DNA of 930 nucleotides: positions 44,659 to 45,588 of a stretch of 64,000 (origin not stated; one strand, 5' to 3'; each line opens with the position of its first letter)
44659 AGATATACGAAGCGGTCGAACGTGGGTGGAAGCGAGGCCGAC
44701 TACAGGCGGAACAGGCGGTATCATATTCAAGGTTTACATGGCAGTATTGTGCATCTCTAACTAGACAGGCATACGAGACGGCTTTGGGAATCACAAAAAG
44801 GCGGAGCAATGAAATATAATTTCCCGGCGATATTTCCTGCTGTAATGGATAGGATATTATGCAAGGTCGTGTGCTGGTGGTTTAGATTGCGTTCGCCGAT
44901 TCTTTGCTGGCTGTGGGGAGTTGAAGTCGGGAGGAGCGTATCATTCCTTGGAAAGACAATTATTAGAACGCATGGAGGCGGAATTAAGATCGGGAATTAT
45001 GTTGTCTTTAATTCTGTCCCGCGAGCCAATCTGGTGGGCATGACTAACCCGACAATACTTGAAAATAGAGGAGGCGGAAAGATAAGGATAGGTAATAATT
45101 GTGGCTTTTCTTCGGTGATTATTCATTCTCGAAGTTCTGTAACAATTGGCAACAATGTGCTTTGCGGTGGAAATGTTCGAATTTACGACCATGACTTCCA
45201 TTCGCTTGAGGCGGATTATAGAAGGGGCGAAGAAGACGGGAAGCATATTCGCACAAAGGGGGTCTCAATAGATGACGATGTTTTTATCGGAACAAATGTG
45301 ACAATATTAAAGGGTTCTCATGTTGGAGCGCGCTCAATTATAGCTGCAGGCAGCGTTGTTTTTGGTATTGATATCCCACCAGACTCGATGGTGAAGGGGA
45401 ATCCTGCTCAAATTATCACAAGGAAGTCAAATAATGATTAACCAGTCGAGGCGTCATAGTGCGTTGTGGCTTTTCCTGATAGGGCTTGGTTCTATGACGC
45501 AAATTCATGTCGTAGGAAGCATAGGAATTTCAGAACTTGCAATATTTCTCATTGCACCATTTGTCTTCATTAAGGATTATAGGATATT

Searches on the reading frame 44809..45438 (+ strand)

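Call 51: search_protein_families(library=pfam, proteins=[window:44809-45438:+], max_evalue=0.00001)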
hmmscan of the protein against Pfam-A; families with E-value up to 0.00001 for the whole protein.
window:44809-45438:+ (210 aa): 1 family
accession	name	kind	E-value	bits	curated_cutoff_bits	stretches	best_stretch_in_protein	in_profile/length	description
PF00132.30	Hexapep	-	3.2e-07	30.2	27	1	151-185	1-35/36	Bacterial transferase hexapeptide (six repeats)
